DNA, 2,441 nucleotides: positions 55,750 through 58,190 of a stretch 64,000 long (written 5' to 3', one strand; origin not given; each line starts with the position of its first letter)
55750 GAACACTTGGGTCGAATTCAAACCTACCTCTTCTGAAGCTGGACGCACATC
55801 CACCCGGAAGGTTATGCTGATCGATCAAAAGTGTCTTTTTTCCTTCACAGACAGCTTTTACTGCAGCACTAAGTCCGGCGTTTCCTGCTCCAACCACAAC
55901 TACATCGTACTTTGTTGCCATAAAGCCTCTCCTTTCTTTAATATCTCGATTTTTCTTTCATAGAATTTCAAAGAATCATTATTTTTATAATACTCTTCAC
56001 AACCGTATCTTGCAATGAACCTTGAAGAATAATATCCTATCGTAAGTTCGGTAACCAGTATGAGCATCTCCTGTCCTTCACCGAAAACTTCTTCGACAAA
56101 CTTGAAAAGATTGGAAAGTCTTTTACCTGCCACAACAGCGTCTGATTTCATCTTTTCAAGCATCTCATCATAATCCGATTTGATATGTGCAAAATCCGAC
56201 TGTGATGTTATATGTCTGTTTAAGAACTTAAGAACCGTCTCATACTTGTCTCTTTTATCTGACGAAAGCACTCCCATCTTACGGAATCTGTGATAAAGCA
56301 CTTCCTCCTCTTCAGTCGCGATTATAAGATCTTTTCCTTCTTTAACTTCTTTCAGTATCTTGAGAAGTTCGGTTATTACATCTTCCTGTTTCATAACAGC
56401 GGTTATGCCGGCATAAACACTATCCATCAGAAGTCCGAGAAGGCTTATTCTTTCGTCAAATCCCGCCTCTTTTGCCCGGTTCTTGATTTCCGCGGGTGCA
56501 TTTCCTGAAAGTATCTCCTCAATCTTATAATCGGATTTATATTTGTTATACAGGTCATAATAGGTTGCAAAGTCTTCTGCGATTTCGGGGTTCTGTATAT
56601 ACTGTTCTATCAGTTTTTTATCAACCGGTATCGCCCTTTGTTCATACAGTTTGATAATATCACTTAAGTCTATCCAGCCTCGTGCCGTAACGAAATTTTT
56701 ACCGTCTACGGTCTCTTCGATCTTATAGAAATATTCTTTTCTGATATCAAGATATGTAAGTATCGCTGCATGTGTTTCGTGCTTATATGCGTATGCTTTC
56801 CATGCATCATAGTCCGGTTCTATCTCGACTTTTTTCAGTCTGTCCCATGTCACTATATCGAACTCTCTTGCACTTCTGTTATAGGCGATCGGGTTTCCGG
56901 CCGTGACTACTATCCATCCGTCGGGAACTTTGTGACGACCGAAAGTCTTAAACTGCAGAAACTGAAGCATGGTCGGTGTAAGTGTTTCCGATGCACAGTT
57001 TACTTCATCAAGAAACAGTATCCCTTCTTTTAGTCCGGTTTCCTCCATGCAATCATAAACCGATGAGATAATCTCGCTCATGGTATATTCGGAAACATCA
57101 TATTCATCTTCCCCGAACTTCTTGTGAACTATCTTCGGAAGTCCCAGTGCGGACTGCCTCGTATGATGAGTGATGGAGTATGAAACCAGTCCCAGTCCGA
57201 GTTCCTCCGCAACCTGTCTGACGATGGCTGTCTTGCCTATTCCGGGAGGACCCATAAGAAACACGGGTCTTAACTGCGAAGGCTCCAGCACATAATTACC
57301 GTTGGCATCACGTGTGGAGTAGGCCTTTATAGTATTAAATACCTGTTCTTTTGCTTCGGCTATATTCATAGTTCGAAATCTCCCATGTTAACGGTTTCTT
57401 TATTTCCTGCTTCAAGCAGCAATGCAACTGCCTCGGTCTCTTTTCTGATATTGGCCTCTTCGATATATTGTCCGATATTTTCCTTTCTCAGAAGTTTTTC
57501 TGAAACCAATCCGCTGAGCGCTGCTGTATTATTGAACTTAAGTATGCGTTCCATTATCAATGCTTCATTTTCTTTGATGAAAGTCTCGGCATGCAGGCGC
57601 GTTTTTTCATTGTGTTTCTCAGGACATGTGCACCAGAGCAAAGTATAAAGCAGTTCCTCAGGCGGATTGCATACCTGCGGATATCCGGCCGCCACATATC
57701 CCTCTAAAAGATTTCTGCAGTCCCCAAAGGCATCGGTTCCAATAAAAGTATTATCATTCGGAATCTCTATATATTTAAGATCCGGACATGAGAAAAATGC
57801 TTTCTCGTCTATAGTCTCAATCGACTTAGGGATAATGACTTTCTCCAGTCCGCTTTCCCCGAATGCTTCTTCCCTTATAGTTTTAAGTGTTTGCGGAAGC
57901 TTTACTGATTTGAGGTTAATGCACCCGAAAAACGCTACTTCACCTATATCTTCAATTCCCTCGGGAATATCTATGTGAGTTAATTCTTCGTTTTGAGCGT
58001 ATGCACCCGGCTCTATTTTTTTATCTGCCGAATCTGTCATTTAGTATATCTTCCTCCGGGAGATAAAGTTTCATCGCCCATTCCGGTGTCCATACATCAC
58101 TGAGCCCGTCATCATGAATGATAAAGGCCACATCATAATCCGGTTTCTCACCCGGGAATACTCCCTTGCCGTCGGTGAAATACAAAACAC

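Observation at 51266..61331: Eight translationally coupled minus-strand genes with unrelated-looking functions: a candidate undescribed module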

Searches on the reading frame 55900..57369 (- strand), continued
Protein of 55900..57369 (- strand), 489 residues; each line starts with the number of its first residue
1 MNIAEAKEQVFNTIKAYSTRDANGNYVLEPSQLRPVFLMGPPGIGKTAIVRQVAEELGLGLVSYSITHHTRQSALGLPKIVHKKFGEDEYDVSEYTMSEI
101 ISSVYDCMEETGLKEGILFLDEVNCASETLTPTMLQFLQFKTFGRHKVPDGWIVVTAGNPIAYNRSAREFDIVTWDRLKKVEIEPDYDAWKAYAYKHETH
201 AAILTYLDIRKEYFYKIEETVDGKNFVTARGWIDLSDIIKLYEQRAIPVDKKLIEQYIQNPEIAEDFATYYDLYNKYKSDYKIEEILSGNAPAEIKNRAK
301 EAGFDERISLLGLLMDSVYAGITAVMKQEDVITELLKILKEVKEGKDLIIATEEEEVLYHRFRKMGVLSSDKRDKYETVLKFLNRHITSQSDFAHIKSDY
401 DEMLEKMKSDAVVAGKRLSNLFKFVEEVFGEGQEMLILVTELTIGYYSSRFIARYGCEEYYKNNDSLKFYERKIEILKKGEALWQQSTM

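Call 26: search_dna_similar(query=window:55900-57369:-, collection=phages, mode=protein, max_rows=25)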
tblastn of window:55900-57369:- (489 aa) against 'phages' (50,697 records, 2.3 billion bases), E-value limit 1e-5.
Records with a match: 577; places in all: 577; records where one place covers at least 80% of the query: 6.
Best place of each record, by identity: <60% 577.
By first word of the organism name: Escherichia 173; Pseudomonas 104; Vibrio 49; Klebsiella 44; Pectobacterium 20; Salmonella 16; Campylobacter 16; Aeromonas 14; Enterobacter 10; Cronobacter 10; and 33 more.
By host as written in the record: - 75; Escherichia coli 61; Pseudomonas aeruginosa 36; Klebsiella pneumoniae 21; Pseudomonas aeruginosa PAO1 16; Campylobacter jejuni 15; Escherichia coli K-12 14; Pseudomonas aeruginosa ATCC 27853 12; and 152 more.
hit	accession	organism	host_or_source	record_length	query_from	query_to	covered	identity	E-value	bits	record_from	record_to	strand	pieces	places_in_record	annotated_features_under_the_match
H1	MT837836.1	Bacteriophage sp.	human fecal samples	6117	1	483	99%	48.1%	2e-148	472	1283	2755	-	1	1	record has no annotation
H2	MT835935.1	Bacteriophage sp.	human fecal samples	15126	1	483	99%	47.6%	9e-139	446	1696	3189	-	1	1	record has no annotation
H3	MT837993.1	Bacteriophage sp.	human fecal samples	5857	1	479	98%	44.0%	6e-136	437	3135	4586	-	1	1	record has no annotation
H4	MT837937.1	Bacteriophage sp.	human fecal samples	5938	1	473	97%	43.9%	2e-134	432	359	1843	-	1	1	record has no annotation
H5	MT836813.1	Bacteriophage sp.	human fecal samples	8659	1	478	98%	43.2%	2e-126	411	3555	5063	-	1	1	record has no annotation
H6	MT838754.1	Bacteriophage sp.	human fecal samples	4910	1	405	83%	46.0%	4e-115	376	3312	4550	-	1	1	record has no annotation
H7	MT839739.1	Bacteriophage sp.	human fecal samples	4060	1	314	64%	54.8%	2e-119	385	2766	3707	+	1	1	record has no annotation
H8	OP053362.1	Cyanophage S-TIM54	Parasynechococcus marenigrum WH 8102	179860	25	354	67%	25.4%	2e-16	89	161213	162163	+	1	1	MoxR-like ATPase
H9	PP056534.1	Klebsiella phage MY01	Klebsiella pneumoniae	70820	31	299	55%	29.3%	6e-14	81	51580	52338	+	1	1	DnaA protein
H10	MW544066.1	Salmonella phage vB_SalP_TR2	Salmonella enterica subsp. enterica ...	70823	31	318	59%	26.8%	2e-13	79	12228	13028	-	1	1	NTPase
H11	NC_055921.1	Salmonella phage vB_SalP_TR2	Salmonella enterica subsp. enterica ...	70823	31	318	59%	26.8%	2e-13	79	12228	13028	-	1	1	ATPase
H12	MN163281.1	Klebsiella phage KpCHEMY26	Klebsiella pneumoniae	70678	37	299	54%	28.8%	2e-13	79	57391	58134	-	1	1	NTPase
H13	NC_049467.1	Klebsiella phage KpCHEMY26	Klebsiella pneumoniae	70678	37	299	54%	28.8%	2e-13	79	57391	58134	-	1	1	ATPase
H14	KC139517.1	Salmonella phage FSL SP-058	Salmonella enterica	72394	37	298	54%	28.6%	1e-14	83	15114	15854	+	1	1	hypothetical protein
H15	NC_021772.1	Salmonella phage FSL SP-058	Salmonella enterica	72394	37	298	54%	28.6%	1e-14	83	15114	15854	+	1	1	ATPase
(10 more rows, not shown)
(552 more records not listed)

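Call 27: search_dna_similar(query=window:55900-57369:-, collection=plasmids, mode=protein, max_rows=25)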
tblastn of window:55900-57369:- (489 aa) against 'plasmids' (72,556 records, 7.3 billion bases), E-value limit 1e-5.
Records with a match: 33; places in all: 33; records where one place covers at least 80% of the query: 0.
Best place of each record, by identity: <60% 33.
By first word of the organism name: Synechocystis 5; Streptomyces 4; Variovorax 4; Ralstonia 3; Pseudomonas 3; Rhodovastum 2; Thermus 1; Azospirillum 1; Sphaerospermopsis 1; Miltoncostaea 1; and 8 more.
By predicted mobility (MOB-suite, as given by PLSDB): non-mobilizable 26; mobilizable 4; conjugative 3.
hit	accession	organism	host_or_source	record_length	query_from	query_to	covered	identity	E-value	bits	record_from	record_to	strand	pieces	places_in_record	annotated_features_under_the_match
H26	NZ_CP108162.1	Streptomyces sp. NBC_00158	-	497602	31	298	55%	28.4%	9e-20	100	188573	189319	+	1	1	MoxR family ATPase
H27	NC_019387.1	Thermus oshimai JL-2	-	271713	36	309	56%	25.4%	4e-16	89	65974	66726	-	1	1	MoxR family ATPase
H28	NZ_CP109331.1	Streptomyces sp. NBC_01590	-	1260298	14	298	51%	27.2%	9e-12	96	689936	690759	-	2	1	record has no annotation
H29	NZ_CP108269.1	Streptomyces sp. NBC_00046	-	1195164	14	298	51%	27.2%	9e-12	96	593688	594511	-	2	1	record has no annotation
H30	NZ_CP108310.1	Streptomyces sp. NBC_00012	-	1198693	14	298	51%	27.2%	1e-11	96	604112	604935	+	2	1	record has no annotation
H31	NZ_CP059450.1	Azospirillum brasilense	Prokaryotes,soil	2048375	31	314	58%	23.4%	1e-15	88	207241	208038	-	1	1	none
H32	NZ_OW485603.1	Rhodovastum atsumiense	-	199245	1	241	49%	27.2%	4e-8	64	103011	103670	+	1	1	AAA family ATPase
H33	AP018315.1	Sphaerospermopsis kisseleviana NIES-73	-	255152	19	289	55%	24.0%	9e-15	85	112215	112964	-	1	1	hypothetical protein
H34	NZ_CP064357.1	Miltoncostaea oceani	pure culture,marine sediment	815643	26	290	54%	24.2%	4e-16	89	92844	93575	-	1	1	MoxR family ATPase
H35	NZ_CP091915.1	Nostoc sp. UHCC 0870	cell culture,Brackish water, ...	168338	19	289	55%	23.6%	3e-15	86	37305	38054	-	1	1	MoxR family ATPase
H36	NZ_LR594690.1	Variovorax sp. WDL1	linuron-contaminated soil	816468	5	273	55%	23.2%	7e-7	60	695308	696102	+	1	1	ATP-binding protein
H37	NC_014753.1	Oceanithermus profundus DSM 14977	deep sea hot vent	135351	37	299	54%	23.0%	6e-13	79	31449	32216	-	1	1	AAA family ATPase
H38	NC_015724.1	Cupriavidus necator N-1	soil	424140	30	298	55%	22.1%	8e-9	66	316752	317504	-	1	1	ATP-binding protein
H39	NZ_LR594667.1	Variovorax sp. SRS16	linuron-contaminated soil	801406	36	273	49%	24.0%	1e-6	59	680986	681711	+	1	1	ATP-binding protein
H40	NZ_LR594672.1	Variovorax sp. PBL-E5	linuron-contaminated soil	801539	36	273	49%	24.0%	1e-6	59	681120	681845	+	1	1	ATP-binding protein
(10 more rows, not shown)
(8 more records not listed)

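Call 38: find_related_loci(query=A1, collection=viral_contigs, flank=10000)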
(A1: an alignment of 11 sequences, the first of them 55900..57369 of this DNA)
Query A1 (489 aa) in viral_contigs; peptide patterns used: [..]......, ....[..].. (x = any residue, [..] = any of these).
44 stretches matched a pattern; 8 encode a relative of the query (tblastn E <= 1e-3); 8 distinct loci.
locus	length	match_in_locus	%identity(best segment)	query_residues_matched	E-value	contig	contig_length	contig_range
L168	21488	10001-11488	56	1-481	0e+0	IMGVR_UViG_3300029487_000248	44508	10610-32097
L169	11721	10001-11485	44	1-473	5e-138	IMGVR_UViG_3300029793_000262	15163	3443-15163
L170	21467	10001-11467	45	1-470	1e-134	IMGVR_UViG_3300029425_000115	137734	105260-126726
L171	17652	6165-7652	41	1-479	4e-126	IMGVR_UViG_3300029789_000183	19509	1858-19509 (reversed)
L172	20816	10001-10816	21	9-292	1e-13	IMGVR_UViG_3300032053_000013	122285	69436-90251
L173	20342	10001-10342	24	35-161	7e-6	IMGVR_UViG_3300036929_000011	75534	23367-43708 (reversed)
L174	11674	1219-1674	29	36-188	7e-6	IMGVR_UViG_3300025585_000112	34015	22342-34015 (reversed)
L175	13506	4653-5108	29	36-188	7e-6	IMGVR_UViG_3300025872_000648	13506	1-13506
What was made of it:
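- Only 4 full-length relatives occur in 2.9 million viral contigs (call 38).
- Tried and rejected: Full-length relatives, however, are limited to a few unannotated virome contigs (call 26) and 4 IMG/VR contigs (call 38).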

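Call 75: predict_structure(alignment_id=A5)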
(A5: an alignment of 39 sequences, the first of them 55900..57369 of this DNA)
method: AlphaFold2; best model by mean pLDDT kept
length: 489 residues; sequences in the alignment: 39
mean_pLDDT: 79.0   pTM: 0.79
mean pLDDT of the five models: 79.0, 78.7, 73.9, 72.2, 69.0
residues with pLDDT >= 90: 184; 70-90: 172; 50-70: 86; < 50: 47
segments of 3 or more residues with pLDDT < 50: 68-76, 125-131, 159-182
pLDDT, mean of each block of 10 residues (from residue 1): 79 89 80 70 76 90 65 50 63 60 82 85 50 53 59 69 41 32 71 88 92 82 72 90 92 84 93 91 94 93 89 93 95 95 94 90 71 89 94 95 97 97 93 86 87 89 68 55 54
secondary structure, 60 per line:
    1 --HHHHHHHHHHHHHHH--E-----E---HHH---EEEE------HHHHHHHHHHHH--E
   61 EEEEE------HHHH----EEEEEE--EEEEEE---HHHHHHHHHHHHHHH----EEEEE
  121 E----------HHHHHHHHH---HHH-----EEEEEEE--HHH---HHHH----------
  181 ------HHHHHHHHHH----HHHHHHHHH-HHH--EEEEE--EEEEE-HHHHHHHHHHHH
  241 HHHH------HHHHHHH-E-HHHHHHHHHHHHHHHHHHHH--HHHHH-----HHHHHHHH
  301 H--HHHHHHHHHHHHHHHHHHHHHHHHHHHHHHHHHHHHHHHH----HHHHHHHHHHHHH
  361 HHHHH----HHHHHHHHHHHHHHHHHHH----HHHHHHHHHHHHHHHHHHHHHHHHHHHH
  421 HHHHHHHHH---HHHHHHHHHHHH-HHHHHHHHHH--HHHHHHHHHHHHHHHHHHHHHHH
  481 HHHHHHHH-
elements in order: H3-17 E36-39 H46-57 E60-65 H72-75 E80-85 E88-93 H97-111 E116-121 H132-140 E152-158 H167-170 H187-196 H201-209 E216-220 E223-227 H229-244 H251-257 H261-280 H283-287 H293-301 H304-343 H348-365 H370-388 H393-429 H433-444 H446-455 H458-488
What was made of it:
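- On MoxR-class AAA+ ATPases: The model has low confidence in exactly these loops (residues 68-76 and 125-131, call 75).
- Closest known: NorQ/NorD. Different: A has an extra C-terminal helical bundle of about 200 aa (call 75).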

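Call 77: fold_search(model_id=the predicted structure, library=pdb)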
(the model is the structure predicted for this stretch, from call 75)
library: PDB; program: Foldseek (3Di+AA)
matches with E <= 10: 939; with E <= 0.001: 15
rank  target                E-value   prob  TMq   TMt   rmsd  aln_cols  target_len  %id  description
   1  9qhg_E                7.0e-05  1.00  0.19  0.34  14.3       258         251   16  NorQD complex state 4 from Jhaorihella thermophila (released 2026-03-25)
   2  9qh8_C                1.3e-04  1.00  0.17  0.31  15.2       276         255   16  reduced NorQ-NorD VWA domain complex from Paracoccus denitrificans (released 2026-03-25)
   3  9qh7_E                1.6e-04  1.00  0.18  0.33  13.9       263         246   17  NorQ in complex with NorD VWA domain steep staircase subset 1 from Paracoccus denitrificans (released 2026-03-25)
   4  9qh8_F                2.2e-04  1.00  0.19  0.33  15.4       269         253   17  reduced NorQ-NorD VWA domain complex from Paracoccus denitrificans (released 2026-03-25)
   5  9qh8_A                2.9e-04  1.00  0.19  0.33  14.2       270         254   18  reduced NorQ-NorD VWA domain complex from Paracoccus denitrificans (released 2026-03-25)
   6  7tic_A                3.3e-04  0.85  0.15  0.15  25.1       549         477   13  Structure of the yeast clamp loader (Replication Factor C RFC) bound to the sliding clamp (Proliferating Cell Nuclear  (released 2022-02-16)
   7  9qhd_F                3.5e-04  1.00  0.19  0.33  14.9       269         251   17  NorQD complex state 1 from Jhaorihella thermophila (released 2026-03-25)
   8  9qh9_C                3.6e-04  1.00  0.17  0.30  15.0       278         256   15  NorQ in complex with NorD VWA domain steep staircase subset 2 from Paracoccus denitrificans (released 2026-03-25)
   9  8dqz_A                3.6e-04  0.92  0.18  0.17  26.9       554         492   13  Intermediate state of RFC:PCNA bound to a 3' ss/dsDNA junction (released 2022-08-24)
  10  8vw9                  4.8e-04  0.98  0.20  0.24  20.1       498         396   13  CryoEM Structure of a FtsH Helical Assembly in the Presence of ATP (released 2025-01-15)
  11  9ndj_E                5.0e-04  1.00  0.21  0.28  16.5       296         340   16  Cryo-EM structure of the endogenous ClpP1/ClpP2 heterocomplex from Pseudomonas aeruginosa bound to the AAA+ ClpX unfol (released 2025-10-01)
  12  7thj_A                6.4e-04  0.75  0.14  0.14  26.1       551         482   13  Structure of the yeast clamp loader (Replication Factor C RFC) bound to the sliding clamp (Proliferating Cell Nuclear  (released 2022-02-16)
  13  7ti8_A                7.3e-04  0.94  0.17  0.17  21.8       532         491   14  Structure of the yeast clamp loader (Replication Factor C RFC) bound to the open sliding clamp (Proliferating Cell Nuc (released 2022-02-16)
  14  7zbh_D                7.7e-04  0.99  0.20  0.26  19.9       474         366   14  ATP-dependent zinc metalloprotease FtsH (BB0789) from Borrelia burgdorferi (released 2023-04-05)
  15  9qh4_C                9.3e-04  1.00  0.19  0.32  13.8       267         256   18  NorQ hexamer from Paracoccus denitrificans (released 2026-03-25)
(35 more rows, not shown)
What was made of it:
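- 55900..57369 (-): Triad component A: MoxR-class AAA+ ATPase (aa 1-~290) with a family-specific C-terminal helical bundle (aa ~290-489). Best Foldseek matches are NorQ chains at 7e-5 (calls 75, 77).
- On MoxR-class AAA+ ATPases: Foldseek gives probability 1.0 to NorQ chains (call 77).
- Closest known: NorQ/NorD. Same: NorQ chains are the best structural matches for A (call 77).
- The fold is NorQ-like (calls 75, 77).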

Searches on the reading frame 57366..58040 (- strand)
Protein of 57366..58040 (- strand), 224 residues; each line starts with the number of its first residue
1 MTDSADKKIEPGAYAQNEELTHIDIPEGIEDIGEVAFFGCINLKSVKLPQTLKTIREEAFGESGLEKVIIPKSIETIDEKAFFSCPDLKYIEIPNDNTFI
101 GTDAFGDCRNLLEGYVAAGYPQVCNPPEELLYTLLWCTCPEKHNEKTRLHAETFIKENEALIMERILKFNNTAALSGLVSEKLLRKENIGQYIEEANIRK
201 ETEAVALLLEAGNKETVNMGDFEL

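Call 3: search_protein_families(library=pfam, proteins=[window:57366-58040:-], max_evalue=0.01)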
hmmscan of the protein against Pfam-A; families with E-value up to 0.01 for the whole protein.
window:57366-58040:- (224 aa): 2 families
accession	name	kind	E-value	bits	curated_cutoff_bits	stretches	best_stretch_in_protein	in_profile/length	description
PF13306.12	LRR_5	-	1.3e-27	96.6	27.7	1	7-112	1-104/127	BspA type Leucine rich repeat region (6 copies)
PF13855.12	LRR_8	-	0.00014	22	27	0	73-111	12-51/61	Leucine rich repeat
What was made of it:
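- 57366..58040 (-): Triad component L: cytoplasmic BspA-type LRR protein (224 aa), the short form of a highly variable third component. Pfam LRR_5 1.3e-27 (call 3).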

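Call 4: search_protein_families(library=ncbifam, proteins=[window:57366-58040:-], max_evalue=0.01)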
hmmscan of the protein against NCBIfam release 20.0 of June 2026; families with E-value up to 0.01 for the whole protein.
window:57366-58040:- (224 aa): 3 families
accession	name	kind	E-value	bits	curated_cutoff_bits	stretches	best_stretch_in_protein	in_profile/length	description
NF047961.1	adhesin_HupY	equivalog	1.4e-14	53.2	1250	1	12-84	180-252/978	leucine-rich repeat adhesin HupY/LrrG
NF005421.0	PRK06996.1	equivalog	0.0033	16.5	450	1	131-173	231-273/398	UbiH/UbiF/VisC/COQ6 family ubiquinone biosynthesis hydroxylase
NF045861.1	glide_Gli349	exception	0.0033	14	1750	1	8-65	2690-2746/3169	gliding machinery surface structure protein Gli349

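Call 22: search_protein_families(library=padloc, proteins=[window:57366-58040:-], max_evalue=0.01)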
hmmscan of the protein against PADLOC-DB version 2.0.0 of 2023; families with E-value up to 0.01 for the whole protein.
window:57366-58040:- (224 aa): 0 families

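Call 23: search_protein_families(library=phrogs, proteins=[window:57366-58040:-], max_evalue=0.001)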
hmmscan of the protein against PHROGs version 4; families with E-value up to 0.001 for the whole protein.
window:57366-58040:- (224 aa): 2 families
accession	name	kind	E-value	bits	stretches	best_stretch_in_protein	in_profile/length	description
phrog_35892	-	unknown function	3.6e-16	59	1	10-123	114-227/1181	-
phrog_18805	-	unknown function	8.4e-16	58.8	1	13-113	251-358/457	-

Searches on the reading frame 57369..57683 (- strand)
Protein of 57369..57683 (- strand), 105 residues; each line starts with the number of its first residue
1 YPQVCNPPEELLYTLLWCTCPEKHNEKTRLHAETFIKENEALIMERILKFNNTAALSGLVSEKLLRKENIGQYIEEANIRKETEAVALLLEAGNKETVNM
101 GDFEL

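Call 80: search_protein_representatives(protein=window:57369-57683:-)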
Query: 105 residues. Proteins with E-value up to 0.001 (for the whole library): 33; up to 1e-10: 18; up to 1e-30: 0. The best 33 are listed.
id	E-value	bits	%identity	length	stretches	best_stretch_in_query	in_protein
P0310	3.6e-30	120.2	66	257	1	5-93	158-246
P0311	1.8e-26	108.3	57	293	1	1-91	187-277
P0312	1.9e-24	101.8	50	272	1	4-105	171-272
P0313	3.2e-21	91.5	48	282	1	1-99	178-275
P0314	5.2e-21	90.8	50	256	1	4-95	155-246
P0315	4.1e-17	78.3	43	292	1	1-92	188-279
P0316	7.0e-17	77.5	47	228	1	1-105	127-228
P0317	1.8e-16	76.2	48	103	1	9-105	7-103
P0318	5.1e-16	74.8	49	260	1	9-93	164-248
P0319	5.3e-16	74.7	43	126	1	1-93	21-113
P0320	6.4e-16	74.5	43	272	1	6-98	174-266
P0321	9.7e-16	73.9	48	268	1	10-97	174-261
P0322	8.4e-14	67.7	39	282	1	2-105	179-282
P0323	9.1e-14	67.6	42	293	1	1-98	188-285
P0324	9.3e-14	67.5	46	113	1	10-91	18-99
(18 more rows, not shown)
